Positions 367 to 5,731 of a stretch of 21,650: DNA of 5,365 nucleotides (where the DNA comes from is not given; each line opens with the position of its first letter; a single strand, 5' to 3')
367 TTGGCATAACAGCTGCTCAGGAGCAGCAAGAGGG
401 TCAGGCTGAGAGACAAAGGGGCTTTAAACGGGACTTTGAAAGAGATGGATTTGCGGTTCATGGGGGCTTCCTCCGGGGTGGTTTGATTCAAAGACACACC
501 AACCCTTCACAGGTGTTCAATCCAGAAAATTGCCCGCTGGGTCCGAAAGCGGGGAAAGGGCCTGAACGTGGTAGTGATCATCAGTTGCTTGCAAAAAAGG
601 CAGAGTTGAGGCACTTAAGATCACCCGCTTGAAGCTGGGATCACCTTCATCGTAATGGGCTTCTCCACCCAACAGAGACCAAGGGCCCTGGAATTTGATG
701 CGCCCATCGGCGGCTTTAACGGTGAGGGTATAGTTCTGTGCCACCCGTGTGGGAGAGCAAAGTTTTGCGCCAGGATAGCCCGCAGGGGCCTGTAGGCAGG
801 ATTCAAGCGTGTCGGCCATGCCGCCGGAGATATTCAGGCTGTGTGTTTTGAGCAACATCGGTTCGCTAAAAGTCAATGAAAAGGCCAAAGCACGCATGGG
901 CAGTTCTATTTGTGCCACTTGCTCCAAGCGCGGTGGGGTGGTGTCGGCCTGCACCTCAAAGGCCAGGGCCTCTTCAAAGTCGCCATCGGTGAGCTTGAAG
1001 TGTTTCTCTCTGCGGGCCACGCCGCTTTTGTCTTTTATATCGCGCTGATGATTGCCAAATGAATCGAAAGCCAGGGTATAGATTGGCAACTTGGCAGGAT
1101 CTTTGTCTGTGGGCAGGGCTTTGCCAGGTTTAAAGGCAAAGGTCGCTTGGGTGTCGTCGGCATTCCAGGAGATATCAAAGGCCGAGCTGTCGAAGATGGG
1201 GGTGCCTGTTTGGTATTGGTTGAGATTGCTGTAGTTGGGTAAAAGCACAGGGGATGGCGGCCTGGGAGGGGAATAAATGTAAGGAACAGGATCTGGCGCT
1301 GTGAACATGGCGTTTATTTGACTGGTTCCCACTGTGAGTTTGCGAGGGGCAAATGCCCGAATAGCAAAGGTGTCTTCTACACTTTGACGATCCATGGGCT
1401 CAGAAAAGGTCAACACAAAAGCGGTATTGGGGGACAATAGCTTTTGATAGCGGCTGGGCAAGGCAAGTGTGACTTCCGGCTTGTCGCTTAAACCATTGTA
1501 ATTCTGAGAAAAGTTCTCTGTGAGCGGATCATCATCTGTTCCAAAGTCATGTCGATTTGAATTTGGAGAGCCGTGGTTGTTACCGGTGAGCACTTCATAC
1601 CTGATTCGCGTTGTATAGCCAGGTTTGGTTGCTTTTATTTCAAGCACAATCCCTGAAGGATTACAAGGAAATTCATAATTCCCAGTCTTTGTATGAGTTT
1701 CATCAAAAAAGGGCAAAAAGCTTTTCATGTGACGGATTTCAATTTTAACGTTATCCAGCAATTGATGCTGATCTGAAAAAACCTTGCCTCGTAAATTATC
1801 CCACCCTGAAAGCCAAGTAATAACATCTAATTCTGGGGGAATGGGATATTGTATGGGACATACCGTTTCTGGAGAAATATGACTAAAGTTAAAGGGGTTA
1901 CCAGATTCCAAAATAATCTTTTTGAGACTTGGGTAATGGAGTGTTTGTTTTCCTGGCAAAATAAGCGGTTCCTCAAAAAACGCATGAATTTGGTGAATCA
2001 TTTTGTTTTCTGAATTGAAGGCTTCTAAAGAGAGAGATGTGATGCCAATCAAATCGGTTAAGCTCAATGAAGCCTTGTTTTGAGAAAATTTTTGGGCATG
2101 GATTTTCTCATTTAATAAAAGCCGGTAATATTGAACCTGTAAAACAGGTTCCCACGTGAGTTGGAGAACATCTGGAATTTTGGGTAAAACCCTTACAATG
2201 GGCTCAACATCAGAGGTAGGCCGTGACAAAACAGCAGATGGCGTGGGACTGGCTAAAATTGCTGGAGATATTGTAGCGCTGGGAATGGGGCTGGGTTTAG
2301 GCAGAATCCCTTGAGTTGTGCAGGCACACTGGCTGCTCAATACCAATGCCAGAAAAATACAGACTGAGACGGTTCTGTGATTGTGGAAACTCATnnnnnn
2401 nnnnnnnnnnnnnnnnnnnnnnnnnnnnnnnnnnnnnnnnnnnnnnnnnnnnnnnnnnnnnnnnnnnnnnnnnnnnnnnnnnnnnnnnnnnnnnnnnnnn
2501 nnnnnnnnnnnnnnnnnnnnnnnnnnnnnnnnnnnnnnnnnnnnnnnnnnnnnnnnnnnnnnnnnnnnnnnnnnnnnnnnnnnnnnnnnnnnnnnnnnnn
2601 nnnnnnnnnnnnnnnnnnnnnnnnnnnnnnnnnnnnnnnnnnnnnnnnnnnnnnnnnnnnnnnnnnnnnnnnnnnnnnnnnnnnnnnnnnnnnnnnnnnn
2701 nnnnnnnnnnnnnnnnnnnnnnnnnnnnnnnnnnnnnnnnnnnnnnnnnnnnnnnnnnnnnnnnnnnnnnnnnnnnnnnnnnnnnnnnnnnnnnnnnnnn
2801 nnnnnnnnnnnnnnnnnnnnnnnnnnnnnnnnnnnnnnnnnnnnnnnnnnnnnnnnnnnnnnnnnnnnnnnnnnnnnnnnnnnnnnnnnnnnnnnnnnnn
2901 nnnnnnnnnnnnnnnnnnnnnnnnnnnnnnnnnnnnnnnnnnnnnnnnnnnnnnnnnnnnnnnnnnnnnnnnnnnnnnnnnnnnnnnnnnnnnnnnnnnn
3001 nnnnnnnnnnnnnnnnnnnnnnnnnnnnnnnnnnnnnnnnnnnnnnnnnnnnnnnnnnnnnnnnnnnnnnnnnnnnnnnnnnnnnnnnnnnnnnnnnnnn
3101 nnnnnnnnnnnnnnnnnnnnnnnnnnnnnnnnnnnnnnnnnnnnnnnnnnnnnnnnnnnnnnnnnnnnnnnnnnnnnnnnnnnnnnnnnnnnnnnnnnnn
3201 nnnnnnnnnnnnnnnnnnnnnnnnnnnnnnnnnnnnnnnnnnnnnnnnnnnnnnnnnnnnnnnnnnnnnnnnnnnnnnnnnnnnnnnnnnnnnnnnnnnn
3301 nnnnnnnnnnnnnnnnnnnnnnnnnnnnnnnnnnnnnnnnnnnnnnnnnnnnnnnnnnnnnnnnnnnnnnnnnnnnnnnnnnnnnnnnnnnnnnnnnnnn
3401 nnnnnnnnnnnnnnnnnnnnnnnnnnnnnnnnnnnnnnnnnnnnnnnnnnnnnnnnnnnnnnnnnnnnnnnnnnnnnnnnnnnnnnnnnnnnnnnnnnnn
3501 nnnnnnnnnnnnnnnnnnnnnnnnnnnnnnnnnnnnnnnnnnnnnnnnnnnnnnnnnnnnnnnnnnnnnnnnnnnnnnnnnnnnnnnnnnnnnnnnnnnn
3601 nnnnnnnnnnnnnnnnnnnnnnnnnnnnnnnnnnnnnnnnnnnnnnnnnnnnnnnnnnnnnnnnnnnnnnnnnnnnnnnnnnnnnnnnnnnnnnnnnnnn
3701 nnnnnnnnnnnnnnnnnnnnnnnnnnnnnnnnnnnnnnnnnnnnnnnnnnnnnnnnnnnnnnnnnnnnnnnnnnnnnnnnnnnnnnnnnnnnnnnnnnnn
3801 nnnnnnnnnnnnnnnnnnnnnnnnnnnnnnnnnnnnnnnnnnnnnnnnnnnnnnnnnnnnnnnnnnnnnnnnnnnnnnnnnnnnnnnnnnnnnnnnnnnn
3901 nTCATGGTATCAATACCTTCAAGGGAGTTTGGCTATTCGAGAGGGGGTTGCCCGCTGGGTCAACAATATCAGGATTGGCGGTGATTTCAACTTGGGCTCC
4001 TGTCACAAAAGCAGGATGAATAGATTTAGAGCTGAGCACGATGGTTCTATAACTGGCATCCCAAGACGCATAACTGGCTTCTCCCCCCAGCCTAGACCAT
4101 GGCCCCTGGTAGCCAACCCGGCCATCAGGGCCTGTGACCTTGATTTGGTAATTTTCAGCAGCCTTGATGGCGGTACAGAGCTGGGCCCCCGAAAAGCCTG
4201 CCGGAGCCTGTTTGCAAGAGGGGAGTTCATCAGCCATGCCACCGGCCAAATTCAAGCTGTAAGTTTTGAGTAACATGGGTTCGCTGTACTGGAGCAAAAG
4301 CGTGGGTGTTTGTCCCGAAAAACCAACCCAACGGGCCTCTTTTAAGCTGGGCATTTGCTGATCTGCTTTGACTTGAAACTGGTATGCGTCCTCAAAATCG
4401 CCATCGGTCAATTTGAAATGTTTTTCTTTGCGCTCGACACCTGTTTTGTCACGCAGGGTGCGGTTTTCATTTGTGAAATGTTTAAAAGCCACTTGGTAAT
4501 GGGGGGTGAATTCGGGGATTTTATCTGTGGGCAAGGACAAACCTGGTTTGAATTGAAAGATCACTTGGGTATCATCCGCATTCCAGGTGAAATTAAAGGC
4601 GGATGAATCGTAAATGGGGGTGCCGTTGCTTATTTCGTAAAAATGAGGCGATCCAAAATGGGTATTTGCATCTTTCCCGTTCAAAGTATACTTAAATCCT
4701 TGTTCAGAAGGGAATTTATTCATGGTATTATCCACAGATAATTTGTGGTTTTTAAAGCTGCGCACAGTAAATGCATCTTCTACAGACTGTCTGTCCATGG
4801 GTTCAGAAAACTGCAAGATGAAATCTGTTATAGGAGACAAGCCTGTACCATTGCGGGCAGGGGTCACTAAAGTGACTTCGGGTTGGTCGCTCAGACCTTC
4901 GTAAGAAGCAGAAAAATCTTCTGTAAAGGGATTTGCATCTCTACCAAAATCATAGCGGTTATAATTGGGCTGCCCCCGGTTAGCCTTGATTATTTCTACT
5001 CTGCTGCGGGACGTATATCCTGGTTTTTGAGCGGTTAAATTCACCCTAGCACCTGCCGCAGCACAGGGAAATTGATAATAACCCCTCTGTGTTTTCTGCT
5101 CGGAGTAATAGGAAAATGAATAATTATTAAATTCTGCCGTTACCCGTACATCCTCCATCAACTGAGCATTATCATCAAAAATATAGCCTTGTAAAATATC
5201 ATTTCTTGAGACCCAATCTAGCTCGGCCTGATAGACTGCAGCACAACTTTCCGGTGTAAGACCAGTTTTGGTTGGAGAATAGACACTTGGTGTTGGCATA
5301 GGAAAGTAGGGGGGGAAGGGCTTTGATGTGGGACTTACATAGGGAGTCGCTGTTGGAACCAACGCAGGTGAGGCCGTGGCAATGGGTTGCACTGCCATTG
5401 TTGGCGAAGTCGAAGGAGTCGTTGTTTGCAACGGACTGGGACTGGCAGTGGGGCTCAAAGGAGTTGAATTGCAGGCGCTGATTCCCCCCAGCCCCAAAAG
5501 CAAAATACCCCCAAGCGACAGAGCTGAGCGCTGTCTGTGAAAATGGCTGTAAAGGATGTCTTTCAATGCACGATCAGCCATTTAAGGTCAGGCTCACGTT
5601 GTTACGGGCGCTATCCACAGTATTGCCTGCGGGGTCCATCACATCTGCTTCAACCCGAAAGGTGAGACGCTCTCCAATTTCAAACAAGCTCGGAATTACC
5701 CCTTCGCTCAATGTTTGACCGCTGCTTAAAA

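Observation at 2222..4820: A ~1.1-kb direct repeat offset by exactly one gene length creates a chimeric paralog, a footprint of unequal recombination or gene conversion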

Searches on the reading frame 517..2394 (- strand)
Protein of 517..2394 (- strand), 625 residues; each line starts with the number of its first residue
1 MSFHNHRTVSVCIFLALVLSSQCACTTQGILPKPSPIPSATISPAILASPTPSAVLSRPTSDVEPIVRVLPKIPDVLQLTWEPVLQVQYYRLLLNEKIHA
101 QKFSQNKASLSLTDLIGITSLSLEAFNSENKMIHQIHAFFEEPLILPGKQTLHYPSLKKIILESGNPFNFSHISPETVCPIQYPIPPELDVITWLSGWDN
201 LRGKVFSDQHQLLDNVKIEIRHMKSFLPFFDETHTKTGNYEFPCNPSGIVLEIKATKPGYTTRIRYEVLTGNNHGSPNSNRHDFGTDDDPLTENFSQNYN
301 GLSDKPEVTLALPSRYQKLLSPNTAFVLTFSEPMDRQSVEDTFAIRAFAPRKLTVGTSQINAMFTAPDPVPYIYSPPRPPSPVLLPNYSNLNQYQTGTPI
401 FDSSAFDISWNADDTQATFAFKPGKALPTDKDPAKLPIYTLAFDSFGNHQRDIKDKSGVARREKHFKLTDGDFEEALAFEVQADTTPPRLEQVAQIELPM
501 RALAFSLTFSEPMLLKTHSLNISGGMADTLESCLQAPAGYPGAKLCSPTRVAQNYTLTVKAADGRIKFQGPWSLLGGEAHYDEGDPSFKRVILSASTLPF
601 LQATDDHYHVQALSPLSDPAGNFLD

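Call 4: search_protein_families(library=pfam, proteins=[window:517-2394:-], max_evalue=0.01)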
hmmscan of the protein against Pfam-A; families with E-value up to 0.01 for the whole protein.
window:517-2394:- (625 aa): 2 families
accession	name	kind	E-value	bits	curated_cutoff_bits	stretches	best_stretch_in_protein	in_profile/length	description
PF13205.12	Big_5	-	0.00041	21.5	23.6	0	305-355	4-54/105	Bacterial Ig-like domain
PF09244.16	Suc_Porlyase_C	-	0.0032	18.4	23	1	406-452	16-60/67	Sucrose phosphorylase, C-terminal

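Call 9: find_related_loci(query=A1, collection=genome_contigs, flank=10000)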
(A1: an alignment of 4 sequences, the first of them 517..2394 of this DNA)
Query A1 (625 aa) in genome_contigs; peptide patterns used: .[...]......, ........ (x = any residue, [..] = any of these).
276 stretches matched a pattern; 34 encode a relative of the query (tblastn E <= 1e-3); 28 distinct loci.
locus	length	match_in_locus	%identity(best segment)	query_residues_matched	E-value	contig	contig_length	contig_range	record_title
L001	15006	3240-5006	52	6-625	0e+0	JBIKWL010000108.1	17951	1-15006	MAG: Candidatus Sericytochromatia bacterium isolate ME2015-09-13_3300035666_group6_bin207 Rohwer_bin1392_scaffold_2695_c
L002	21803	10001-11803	53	1-625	0e+0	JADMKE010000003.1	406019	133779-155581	MAG: Candidatus Sericytochromatia bacterium isolate MAG_89 NODE_22_length_406019_cov_18.273854, whole genome shotgun seq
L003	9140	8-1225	64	218-624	5e-169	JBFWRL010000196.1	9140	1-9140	MAG: Candidatus Sericytochromatia bacterium isolate CA_2019_TPBF_205 NODE_30901_length_9140_cov_4.413514_TPBF, whole gen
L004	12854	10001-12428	46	192-625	2e-119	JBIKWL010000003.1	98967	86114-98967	MAG: Candidatus Sericytochromatia bacterium isolate ME2015-09-13_3300035666_group6_bin207 Rohwer_bin1392_scaffold_91_c1,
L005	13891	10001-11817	42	1-622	2e-118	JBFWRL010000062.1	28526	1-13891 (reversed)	MAG: Candidatus Sericytochromatia bacterium isolate CA_2019_TPBF_205 NODE_8526_length_28526_cov_3.898271_TPBF, whole gen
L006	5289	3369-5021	41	66-625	2e-117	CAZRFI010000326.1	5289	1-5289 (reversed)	MAG TPA_asm: uncultured Candidatus Sericytochromatia bacterium isolate binchicken_co266_209 genome assembly, contig: NOD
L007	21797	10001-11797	35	10-623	6e-102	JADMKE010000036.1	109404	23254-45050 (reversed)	MAG: Candidatus Sericytochromatia bacterium isolate MAG_89 NODE_231_length_109404_cov_19.299509, whole genome shotgun se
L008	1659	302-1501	41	178-593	2e-103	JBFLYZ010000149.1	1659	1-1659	MAG: Bacteroidota bacterium isolate MAG098 MAG098_149, whole genome shotgun sequence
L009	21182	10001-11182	42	201-593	1e-91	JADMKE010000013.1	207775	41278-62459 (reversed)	MAG: Candidatus Sericytochromatia bacterium isolate MAG_89 NODE_87_length_207775_cov_19.670831, whole genome shotgun seq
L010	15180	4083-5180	38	201-593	9e-75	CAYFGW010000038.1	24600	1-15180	MAG TPA_asm: uncultured Candidatus Sericytochromatia bacterium isolate ERP003628_co1_38 genome assembly, contig: NODE_77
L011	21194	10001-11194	36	177-593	8e-73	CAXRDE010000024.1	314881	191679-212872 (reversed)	MAG: Candidatus Sericytochromatia bacterium isolate CJ05B_2.89 genome assembly, contig: k141_603861, whole genome shotgu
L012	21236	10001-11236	37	177-612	1e-71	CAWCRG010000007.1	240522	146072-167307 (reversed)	MAG: Candidatus Sericytochromatia bacterium isolate MFD03250.bin.2.6 genome assembly, contig: contig_19757, whole genome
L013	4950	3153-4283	38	201-593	2e-71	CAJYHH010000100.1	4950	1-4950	MAG: Candidatus Sericytochromatia bacterium isolate maxbin_SP350_1.003_cleaned genome assembly, contig: k127_292475, who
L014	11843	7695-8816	37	201-603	8e-71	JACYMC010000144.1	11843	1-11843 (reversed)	MAG: Candidatus Sericytochromatia bacterium isolate T60_A2020_004 NODE_3562_length_11843_cov_30.734, whole genome shotgu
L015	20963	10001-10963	43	295-625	7e-68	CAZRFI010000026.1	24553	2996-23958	MAG TPA_asm: uncultured Candidatus Sericytochromatia bacterium isolate binchicken_co266_209 genome assembly, contig: NOD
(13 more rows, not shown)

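Call 29: find_encoding_contigs(protein=window:517-2394:-, flank=10000, max_places=6)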
Protein window:517-2394:- (625 aa): no gene with exactly this product is on record in the collection.

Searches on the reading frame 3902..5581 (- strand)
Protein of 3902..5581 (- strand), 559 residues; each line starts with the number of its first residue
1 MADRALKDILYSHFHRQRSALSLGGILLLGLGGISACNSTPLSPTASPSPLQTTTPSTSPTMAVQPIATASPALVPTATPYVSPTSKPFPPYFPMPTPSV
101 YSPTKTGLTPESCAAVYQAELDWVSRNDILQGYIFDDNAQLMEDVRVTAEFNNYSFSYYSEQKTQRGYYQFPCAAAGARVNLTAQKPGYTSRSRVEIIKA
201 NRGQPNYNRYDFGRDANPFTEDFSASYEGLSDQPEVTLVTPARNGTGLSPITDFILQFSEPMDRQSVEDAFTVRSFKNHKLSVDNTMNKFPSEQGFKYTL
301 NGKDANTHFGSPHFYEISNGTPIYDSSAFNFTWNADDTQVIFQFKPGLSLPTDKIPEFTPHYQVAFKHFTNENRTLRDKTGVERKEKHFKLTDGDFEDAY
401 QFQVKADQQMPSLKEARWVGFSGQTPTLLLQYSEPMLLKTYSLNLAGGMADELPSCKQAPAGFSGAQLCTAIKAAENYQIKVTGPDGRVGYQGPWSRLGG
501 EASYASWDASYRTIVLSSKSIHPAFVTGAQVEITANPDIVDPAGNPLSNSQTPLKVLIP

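Call 4: search_protein_families(library=pfam, proteins=[window:3902-5581:-], max_evalue=0.01)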
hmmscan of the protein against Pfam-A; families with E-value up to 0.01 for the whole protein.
window:3902-5581:- (559 aa): 1 family
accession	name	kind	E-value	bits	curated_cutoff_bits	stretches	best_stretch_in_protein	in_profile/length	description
PF13205.12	Big_5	-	1.7e-05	25.9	23.6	1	232-285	3-56/105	Bacterial Ig-like domain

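Call 30: find_encoding_contigs(protein=window:3902-5581:-, flank=10000, max_places=6)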
Protein window:3902-5581:- (559 aa): no gene with exactly this product is on record in the collection.
